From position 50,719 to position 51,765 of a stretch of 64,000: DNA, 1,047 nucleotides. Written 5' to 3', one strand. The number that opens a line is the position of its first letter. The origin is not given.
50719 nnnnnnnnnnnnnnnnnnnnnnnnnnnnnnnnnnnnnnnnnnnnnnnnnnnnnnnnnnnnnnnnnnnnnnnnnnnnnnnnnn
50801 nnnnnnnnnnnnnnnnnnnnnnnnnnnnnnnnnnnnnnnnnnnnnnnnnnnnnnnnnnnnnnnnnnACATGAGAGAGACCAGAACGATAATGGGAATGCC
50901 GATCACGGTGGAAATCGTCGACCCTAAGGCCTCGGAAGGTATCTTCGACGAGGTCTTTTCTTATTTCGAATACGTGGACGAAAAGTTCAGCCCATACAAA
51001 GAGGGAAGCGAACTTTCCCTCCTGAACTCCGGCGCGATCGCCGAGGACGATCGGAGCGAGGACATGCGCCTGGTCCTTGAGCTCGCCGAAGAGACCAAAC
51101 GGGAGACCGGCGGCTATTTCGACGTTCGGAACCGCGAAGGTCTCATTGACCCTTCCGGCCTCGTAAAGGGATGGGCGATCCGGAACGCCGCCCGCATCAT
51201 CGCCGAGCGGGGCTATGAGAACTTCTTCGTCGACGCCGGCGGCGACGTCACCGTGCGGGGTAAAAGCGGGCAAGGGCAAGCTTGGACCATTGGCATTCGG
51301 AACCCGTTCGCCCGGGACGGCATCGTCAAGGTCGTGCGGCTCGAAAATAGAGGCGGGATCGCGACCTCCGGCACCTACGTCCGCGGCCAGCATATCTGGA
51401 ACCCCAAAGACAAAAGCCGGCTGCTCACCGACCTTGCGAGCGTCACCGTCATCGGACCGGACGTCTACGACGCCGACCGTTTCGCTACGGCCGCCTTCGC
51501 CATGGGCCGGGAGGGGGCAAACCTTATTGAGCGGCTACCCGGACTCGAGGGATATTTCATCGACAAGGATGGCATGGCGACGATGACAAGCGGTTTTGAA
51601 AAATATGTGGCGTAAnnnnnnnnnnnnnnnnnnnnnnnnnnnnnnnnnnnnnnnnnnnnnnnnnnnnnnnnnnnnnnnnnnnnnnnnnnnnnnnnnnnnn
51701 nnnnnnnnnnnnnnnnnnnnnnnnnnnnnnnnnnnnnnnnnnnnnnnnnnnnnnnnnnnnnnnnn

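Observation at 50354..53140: Extracytoplasmic flavinylation module: exported FMN-bind protein, ApbE, and an NqrB/RnfD-like membrane domain fused to an FNR-like reductase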

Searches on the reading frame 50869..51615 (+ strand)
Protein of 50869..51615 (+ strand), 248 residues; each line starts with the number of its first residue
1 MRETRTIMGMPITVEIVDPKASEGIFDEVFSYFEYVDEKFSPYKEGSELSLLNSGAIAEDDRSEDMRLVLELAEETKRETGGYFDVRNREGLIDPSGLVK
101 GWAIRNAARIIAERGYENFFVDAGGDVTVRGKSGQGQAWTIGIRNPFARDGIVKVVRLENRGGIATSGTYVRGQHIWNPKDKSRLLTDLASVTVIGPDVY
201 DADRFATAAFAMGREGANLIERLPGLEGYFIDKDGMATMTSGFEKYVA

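Call 3: search_protein_families(library=pfam, proteins=[window:50869-51615:+], max_evalue=0.01)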
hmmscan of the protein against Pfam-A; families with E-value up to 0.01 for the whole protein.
window:50869-51615:+ (248 aa): 1 family
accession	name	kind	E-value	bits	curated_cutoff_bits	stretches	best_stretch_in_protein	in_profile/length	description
PF02424.20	ApbE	-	1.7e-41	142.9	25.6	2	92-230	125-266/266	ApbE family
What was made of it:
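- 50869..51615 (+): ApbE-family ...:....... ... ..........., a short form of 248 aa with no signal peptide or lipobox. PF02424 E=1.7e-41 (call 3).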

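Call 4: search_protein_families(library=ncbifam, proteins=[window:50869-51615:+], max_evalue=0.01)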
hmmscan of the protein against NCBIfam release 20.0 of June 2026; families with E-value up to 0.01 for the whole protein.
window:50869-51615:+ (248 aa): 1 family
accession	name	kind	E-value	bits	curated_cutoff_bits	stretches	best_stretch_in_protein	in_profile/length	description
NF007774.0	PRK10461.1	equivalog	7.1e-20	71.2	498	1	92-237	180-333/351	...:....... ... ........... ApbE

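Call 25: search_solved_structures(query=window:50869-51615:+, max_evalue=0.001, show_alignments=3)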
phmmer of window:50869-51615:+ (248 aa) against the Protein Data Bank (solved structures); distinct sequences matched with E-value up to 0.001: 13.
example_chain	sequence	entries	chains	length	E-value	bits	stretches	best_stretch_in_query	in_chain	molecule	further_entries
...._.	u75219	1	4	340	1.4e-18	70.5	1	93-238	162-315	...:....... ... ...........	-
2o18_A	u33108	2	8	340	4.9e-18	68.7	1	93-238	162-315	Thiamine biosynthesis lipoprotein apbE | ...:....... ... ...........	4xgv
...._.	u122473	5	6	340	6.5e-18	68.3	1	89-244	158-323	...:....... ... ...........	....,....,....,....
4xgx_A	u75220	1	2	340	2.1e-17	66.6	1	93-238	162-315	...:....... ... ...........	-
3pnd_A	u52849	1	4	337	2.6e-17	66.3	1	93-238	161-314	Thiamine biosynthesis lipoprotein ApbE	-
6nxi_A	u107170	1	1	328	3.4e-13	52.8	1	91-220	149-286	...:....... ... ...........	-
6nxj_A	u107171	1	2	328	6.8e-12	48.6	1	91-220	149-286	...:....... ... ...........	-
1vrm_A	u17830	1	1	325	1.8e-11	47.2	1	92-229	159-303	hypothetical protein TM1553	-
5mgy_H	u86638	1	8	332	5.5e-11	45.6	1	94-242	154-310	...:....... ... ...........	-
4xdt_A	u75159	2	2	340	5.6e-11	45.6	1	93-242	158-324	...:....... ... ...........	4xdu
4ifu_A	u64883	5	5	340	6.5e-10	42.1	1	93-242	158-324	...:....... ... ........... | Thiamine biosynthesis lipoprotein ApbE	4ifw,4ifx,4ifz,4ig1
7mgt_A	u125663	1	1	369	8.7e-10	41.7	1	93-242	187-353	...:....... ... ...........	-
4xdr_A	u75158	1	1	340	8.6e-09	38.4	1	93-242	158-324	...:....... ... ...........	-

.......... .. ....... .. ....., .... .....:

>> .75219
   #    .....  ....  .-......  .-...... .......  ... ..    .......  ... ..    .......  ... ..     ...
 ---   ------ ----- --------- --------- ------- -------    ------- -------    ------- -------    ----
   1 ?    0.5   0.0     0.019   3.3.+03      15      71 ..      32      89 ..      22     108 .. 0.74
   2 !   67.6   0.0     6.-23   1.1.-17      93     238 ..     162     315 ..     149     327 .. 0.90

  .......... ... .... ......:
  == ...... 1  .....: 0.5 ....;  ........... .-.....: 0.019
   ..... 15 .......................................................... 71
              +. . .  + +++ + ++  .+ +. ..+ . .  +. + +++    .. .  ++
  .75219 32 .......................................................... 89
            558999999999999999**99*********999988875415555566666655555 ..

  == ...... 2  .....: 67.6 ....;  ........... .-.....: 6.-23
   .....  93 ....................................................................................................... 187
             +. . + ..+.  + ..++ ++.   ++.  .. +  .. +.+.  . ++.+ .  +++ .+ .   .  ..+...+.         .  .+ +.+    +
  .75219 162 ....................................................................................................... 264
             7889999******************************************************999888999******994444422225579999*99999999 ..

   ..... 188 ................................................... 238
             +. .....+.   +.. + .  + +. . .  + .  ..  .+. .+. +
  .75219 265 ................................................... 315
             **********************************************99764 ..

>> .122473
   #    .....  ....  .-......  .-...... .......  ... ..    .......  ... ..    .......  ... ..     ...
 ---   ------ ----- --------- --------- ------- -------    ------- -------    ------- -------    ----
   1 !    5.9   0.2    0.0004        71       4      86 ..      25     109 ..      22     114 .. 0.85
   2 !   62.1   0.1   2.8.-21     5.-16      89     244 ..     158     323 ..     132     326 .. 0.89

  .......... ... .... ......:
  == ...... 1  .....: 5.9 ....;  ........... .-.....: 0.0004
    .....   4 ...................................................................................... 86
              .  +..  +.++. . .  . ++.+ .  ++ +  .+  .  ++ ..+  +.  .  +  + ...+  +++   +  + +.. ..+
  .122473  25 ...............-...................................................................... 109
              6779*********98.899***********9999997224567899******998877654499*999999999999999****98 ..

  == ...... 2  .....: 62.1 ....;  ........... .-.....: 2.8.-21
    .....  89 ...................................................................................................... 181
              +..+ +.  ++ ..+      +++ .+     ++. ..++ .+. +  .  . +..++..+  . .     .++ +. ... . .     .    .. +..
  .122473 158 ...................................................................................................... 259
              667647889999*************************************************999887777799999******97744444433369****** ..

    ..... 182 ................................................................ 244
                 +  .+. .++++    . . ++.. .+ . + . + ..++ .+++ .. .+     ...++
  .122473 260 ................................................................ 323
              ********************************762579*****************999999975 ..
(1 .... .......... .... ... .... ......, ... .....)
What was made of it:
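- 50869..51615 (+): PDB ApbE chains match at E=1e-18, covering residues 4-86 and 89-244, with about 45 residues missing relative to canonical ApbE (call 25).
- On ApbE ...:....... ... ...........: Aligned to E. coli, Salmonella and Listeria ApbE structures (call 25).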

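Call 67: find_homologous_proteins(query=window:50869-51615:+, max_evalue=1e-10)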
Query window:50869-51615:+ (248 aa): 7583 proteins with E <= 1e-10 among 8000 candidates; the best 120 are listed.
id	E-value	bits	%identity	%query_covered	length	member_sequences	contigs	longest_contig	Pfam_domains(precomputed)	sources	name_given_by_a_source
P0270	2.6e-160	549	100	100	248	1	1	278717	PF02424.21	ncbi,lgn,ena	-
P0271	1.0e-105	371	65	99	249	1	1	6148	PF02424.21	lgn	-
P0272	1.9e-105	370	67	98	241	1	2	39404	PF02424.21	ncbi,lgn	-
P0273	4.5e-105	369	66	100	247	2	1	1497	PF02424.21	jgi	jgi:thiamine biosynthesis lipoprotein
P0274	3.5e-104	366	66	100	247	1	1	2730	PF02424.21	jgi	jgi:thiamine biosynthesis lipoprotein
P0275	1.3e-102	360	68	100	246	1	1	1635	PF02424.21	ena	-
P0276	1.4e-102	360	65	100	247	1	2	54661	PF02424.21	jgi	jgi:thiamine biosynthesis lipoprotein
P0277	5.6e-102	358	65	98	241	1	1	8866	PF02424.21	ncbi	-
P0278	8.7e-100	351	63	100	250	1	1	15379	PF02424.21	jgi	jgi:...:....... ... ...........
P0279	1.5e-99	350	62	100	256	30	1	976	PF02424.21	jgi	jgi:thiamine biosynthesis lipoprotein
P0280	7.4e-98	345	61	99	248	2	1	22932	PF02424.21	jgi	jgi:thiamine biosynthesis lipoprotein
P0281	2.0e-97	343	63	100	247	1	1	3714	PF02424.21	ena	-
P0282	3.8e-97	343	59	100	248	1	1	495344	PF02424.21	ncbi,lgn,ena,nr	ncbi:MAG: ApbE family lipoprotein [Parcubacteria group bacterium Gr01-1014_13]|nr:MAG: ApbE family l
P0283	6.1e-97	342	63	99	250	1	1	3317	PF02424.21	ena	-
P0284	7.2e-97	342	60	100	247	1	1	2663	PF02424.21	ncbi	ncbi:MAG TPA: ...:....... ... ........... [Anaerolineales bacterium]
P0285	1.1e-96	341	61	100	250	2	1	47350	PF02424.21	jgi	jgi:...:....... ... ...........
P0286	1.3e-96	341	59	99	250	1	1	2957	PF02424.21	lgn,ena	-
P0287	2.1e-96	340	62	97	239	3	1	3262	PF02424.21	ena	-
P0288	2.2e-96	340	63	97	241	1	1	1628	PF02424.21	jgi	jgi:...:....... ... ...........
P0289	2.7e-96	340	61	100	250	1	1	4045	PF02424.21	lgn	-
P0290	5.2e-96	339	61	98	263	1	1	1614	PF02424.21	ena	-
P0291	5.3e-96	339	62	100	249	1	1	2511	PF02424.21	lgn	-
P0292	5.3e-96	339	60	100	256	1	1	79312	PF02424.21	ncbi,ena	-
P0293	5.5e-96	339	63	97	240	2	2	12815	PF02424.21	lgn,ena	-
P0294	6.8e-96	338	62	97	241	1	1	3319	PF02424.21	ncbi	-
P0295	1.3e-95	338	61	99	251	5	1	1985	PF02424.21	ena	-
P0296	1.6e-95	337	60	100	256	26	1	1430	PF02424.21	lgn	-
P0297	2.1e-95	337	59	100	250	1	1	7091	PF02424.21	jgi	jgi:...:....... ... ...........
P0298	2.9e-95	336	64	97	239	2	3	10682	PF02424.21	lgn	-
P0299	2.9e-95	336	60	100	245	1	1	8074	PF02424.21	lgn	-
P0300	2.9e-95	336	60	100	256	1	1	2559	PF02424.21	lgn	-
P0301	3.0e-95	336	61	100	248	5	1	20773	PF02424.21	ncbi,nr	ncbi:MAG: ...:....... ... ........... [Chloroflexi bacterium]|nr:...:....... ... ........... [Chloro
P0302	3.4e-95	336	63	97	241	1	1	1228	PF02424.21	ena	-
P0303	3.6e-95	336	62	100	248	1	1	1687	PF02424.21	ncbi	-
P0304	7.3e-95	335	56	100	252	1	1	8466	PF02424.21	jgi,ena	-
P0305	7.9e-95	335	64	96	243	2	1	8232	PF02424.21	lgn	-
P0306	9.0e-95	335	60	100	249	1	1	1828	PF02424.21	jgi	jgi:thiamine biosynthesis lipoprotein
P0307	1.0e-94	335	60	100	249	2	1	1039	PF02424.21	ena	-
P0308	1.1e-94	335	61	97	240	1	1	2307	PF02424.21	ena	-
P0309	1.2e-94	334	60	100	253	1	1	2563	PF02424.21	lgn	-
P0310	1.2e-94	334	61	100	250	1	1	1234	PF02424.21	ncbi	-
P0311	1.4e-94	334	58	100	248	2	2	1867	PF02424.21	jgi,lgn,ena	-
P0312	1.6e-94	334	61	97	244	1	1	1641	PF02424.21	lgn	-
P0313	2.1e-94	334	58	100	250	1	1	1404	PF02424.21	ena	-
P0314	2.4e-94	333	59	100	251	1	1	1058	PF02424.21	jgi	-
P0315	2.6e-94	333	60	100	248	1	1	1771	PF02424.21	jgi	jgi:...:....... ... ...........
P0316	3.0e-94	333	59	100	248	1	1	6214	PF02424.21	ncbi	-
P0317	3.3e-94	333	60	97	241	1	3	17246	PF02424.21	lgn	-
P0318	3.4e-94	333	60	100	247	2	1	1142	PF02424.21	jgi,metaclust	metaclust:\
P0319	3.5e-94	333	58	100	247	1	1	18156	PF02424.21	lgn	-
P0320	3.7e-94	333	60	100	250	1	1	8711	PF02424.21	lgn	-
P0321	5.4e-94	332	60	100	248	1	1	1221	PF02424.21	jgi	jgi:thiamine biosynthesis lipoprotein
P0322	5.6e-94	332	60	100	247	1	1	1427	PF02424.21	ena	-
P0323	6.5e-94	332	59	100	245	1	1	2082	PF02424.21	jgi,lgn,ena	-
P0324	6.9e-94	332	58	100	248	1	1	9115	PF02424.21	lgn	-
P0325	6.9e-94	332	61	99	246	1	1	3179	PF02424.21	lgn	-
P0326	7.0e-94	332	61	99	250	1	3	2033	PF02424.21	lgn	-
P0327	9.8e-94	331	57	99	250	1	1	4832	PF02424.21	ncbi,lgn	-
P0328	9.8e-94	331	61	100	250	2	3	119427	PF02424.21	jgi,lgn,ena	jgi:thiamine biosynthesis lipoprotein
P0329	1.3e-93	331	60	100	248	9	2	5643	PF02424.21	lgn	-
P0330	1.3e-93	331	57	99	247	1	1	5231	PF02424.21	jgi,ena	jgi:thiamine biosynthesis lipoprotein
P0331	1.4e-93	331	57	100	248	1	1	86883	PF02424.21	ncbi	-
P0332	1.4e-93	331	58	100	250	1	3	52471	PF02424.21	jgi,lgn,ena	jgi:thiamine biosynthesis lipoprotein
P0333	1.4e-93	331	59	97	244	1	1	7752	PF02424.21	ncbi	-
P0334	1.5e-93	331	60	100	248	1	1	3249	PF02424.21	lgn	-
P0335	1.5e-93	331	60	100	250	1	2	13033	PF02424.21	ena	-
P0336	1.6e-93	331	60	97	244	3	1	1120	PF02424.21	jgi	-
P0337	1.7e-93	331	59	99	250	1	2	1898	PF02424.21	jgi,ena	-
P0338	1.8e-93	331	59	99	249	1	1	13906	PF02424.21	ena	-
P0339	2.5e-93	330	58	100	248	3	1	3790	PF02424.21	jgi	jgi:thiamine biosynthesis lipoprotein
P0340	2.5e-93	330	60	100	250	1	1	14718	PF02424.21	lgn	-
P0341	2.6e-93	330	57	100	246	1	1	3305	PF02424.21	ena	-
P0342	2.7e-93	330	61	97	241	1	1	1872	PF02424.21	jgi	jgi:thiamine biosynthesis lipoprotein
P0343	2.7e-93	330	59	100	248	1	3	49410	PF02424.21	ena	-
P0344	2.8e-93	330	59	100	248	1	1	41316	PF02424.21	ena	-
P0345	3.0e-93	330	61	100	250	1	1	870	PF02424.21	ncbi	-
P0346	3.1e-93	330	60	100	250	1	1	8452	PF02424.21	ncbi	-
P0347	3.1e-93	330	56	100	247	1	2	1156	PF02424.21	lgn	-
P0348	3.1e-93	330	59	100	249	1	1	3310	PF02424.21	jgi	jgi:thiamine biosynthesis lipoprotein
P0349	3.3e-93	330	62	96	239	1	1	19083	PF02424.21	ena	-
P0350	3.3e-93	330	60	100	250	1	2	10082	PF02424.21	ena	-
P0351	3.4e-93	330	60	100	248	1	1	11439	PF02424.21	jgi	jgi:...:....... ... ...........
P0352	3.4e-93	330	60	100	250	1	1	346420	PF02424.21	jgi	jgi:thiamine biosynthesis lipoprotein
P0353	3.5e-93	330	59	100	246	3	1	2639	PF02424.21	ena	-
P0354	3.8e-93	329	60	100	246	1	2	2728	PF02424.21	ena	-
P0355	3.9e-93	329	60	100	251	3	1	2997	PF02424.21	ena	-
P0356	3.9e-93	329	58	99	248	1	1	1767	PF02424.21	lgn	-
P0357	4.0e-93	329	57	100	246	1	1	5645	PF02424.21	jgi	jgi:thiamine biosynthesis lipoprotein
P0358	4.2e-93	329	58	100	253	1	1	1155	PF02424.21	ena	-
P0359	4.2e-93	329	58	99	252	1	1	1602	PF02424.21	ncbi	-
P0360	4.7e-93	329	58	100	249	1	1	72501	PF02424.21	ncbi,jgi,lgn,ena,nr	ncbi:MAG TPA: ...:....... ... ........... [Candidatus Paceibacterota bacterium]|nr:FAD:protein FMN t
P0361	4.8e-93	329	58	100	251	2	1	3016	PF02424.21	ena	-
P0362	5.4e-93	329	62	97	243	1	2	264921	PF02424.21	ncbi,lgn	-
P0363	5.4e-93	329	59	100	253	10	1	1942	PF02424.21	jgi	jgi:thiamine biosynthesis lipoprotein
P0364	5.4e-93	329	59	100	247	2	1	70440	PF02424.21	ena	-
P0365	5.5e-93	329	58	100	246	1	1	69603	PF02424.21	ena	-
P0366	5.6e-93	329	57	100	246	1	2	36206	PF02424.21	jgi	jgi:thiamine biosynthesis lipoprotein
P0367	5.7e-93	329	60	98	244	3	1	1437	PF02424.21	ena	-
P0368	6.1e-93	329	58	100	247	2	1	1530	PF02424.21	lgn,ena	-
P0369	6.1e-93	329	60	97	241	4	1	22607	PF02424.21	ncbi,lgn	-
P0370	6.5e-93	329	61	97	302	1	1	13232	PF02424.21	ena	-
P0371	6.6e-93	329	59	100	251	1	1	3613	PF02424.21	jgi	jgi:thiamine biosynthesis lipoprotein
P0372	6.7e-93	329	58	99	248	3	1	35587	PF02424.21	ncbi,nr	ncbi:MAG: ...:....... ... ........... [Patescibacteria group bacterium]|nr:FAD:protein FMN transfera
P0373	6.8e-93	329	60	99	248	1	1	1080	PF02424.21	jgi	jgi:thiamine biosynthesis lipoprotein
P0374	6.9e-93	329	59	100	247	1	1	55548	PF02424.21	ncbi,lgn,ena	-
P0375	7.6e-93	328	62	97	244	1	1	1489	PF02424.21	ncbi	-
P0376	8.2e-93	328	62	96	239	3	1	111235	PF02424.21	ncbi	-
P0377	8.2e-93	328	60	96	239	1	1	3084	PF02424.21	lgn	-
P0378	8.9e-93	328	59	99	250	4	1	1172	PF02424.21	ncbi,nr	ncbi:MAG: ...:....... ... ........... [Ignavibacteriae bacterium]|nr:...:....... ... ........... [Ig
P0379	9.0e-93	328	57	99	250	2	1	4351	PF02424.21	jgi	jgi:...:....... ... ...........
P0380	9.4e-93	328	58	100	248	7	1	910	PF02424.21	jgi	-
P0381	9.8e-93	328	57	100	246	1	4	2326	PF02424.21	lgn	-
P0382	1.0e-92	328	61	97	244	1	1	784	PF02424.21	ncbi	-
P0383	1.0e-92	328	58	100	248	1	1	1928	PF02424.21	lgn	-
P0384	1.2e-92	328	58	100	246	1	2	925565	PF02424.21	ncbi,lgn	-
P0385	1.2e-92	328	59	99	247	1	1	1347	PF02424.21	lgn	-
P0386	1.3e-92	328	60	100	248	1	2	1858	PF02424.21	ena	-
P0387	1.3e-92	328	59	100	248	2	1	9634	PF02424.21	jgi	-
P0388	1.3e-92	328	61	96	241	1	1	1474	PF02424.21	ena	-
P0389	1.4e-92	328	59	100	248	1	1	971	PF02424.21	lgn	-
